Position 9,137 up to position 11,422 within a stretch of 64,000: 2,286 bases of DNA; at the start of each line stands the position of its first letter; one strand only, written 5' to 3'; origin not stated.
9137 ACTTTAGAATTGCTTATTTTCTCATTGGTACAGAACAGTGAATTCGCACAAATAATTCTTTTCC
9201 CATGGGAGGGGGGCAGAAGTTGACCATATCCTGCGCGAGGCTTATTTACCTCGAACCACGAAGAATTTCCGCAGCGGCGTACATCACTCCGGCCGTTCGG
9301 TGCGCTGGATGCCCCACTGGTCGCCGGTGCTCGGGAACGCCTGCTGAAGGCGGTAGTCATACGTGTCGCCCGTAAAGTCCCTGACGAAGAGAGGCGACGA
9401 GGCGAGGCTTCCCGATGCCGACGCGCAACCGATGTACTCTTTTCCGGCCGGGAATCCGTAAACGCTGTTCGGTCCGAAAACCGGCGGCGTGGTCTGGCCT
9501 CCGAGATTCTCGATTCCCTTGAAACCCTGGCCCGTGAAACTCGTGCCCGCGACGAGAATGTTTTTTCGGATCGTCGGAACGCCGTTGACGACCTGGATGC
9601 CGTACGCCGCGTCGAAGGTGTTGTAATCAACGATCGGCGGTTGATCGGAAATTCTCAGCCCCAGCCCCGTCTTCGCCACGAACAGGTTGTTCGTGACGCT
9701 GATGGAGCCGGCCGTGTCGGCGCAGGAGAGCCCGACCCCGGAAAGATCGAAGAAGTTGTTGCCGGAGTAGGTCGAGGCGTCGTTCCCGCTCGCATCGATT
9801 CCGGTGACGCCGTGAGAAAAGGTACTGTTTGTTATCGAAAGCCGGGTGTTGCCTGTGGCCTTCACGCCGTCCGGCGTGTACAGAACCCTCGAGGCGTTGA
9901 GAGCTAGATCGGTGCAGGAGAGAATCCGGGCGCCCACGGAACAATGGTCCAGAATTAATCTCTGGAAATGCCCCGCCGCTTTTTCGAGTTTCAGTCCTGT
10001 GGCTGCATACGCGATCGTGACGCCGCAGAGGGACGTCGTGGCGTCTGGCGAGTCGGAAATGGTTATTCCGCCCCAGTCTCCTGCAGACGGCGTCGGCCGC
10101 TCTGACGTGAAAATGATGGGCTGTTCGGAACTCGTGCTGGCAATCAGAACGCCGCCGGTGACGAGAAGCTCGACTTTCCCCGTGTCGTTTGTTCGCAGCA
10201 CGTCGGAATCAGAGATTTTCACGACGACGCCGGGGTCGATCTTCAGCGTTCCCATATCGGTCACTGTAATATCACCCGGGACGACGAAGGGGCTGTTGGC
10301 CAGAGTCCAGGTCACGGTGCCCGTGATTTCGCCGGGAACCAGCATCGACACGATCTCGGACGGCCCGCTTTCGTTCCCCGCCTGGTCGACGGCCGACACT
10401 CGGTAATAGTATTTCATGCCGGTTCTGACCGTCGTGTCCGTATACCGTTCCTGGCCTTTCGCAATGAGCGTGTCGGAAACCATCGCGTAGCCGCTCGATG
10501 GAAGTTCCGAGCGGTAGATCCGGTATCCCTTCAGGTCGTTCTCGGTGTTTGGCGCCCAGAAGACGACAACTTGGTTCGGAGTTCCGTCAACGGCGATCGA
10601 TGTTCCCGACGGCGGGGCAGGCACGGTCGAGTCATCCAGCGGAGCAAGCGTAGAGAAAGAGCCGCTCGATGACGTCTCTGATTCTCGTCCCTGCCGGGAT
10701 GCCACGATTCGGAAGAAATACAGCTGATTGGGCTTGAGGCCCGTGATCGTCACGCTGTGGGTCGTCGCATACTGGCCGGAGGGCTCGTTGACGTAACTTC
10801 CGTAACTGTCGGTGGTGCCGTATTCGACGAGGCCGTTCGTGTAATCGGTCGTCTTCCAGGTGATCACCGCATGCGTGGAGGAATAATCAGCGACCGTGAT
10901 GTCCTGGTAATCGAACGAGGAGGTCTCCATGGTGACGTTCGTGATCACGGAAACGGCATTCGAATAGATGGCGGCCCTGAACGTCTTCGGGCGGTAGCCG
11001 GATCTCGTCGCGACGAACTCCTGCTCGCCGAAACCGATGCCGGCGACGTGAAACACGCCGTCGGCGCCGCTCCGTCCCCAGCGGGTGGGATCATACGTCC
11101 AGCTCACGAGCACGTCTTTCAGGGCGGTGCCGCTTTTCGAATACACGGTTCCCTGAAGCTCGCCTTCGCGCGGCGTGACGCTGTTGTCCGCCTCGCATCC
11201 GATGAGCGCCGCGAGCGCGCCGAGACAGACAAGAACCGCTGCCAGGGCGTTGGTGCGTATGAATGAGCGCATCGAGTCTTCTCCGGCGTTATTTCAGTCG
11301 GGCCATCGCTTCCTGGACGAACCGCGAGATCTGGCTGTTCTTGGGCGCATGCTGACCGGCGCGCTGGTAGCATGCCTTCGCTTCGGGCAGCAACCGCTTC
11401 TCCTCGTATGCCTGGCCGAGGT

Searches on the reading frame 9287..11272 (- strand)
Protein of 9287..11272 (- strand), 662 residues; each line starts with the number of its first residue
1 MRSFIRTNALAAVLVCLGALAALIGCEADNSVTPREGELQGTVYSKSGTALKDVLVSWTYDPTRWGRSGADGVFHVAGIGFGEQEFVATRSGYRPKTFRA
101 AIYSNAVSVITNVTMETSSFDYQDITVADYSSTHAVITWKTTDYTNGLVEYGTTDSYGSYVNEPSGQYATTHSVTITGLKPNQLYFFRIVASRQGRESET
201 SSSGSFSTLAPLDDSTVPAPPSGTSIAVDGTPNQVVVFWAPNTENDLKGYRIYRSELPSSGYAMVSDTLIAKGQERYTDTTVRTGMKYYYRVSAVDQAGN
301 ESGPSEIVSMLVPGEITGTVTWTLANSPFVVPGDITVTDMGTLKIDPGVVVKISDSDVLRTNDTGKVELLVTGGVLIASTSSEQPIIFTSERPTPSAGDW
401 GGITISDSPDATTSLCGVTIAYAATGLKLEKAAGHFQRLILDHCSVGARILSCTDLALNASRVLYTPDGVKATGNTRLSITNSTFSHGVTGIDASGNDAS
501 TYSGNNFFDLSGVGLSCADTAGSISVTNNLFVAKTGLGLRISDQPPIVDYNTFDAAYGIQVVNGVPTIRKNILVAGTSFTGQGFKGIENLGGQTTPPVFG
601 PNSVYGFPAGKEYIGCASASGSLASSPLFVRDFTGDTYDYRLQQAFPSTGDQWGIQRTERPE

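Call 64: search_protein_families(library=pfam, proteins=[window:9287-11272:-], max_evalue=0.001)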
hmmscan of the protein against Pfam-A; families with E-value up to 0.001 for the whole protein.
window:9287-11272:- (662 aa): 5 families
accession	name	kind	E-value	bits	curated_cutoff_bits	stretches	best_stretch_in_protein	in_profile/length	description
PF00041.27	fn3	-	9.7e-15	55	25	2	220-308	2-81/84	Fibronectin type III domain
PF13229.12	Beta_helix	-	2.8e-09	37.2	25.9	1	459-592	14-147/158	Right handed beta helix region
PF16656.11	Pur_ac_phosph_N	-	3.8e-09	37.4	30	1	125-208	6-93/93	Purple acid Phosphatase, N-terminal domain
PF05048.19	NosD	-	1.4e-06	28.4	23.6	1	454-571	25-144/212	Periplasmic copper-binding protein (NosD)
PF13620.12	CarboxypepD_reg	-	2.6e-05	24.9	32.3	1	39-115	2-81/82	Carboxypeptidase regulatory-like domain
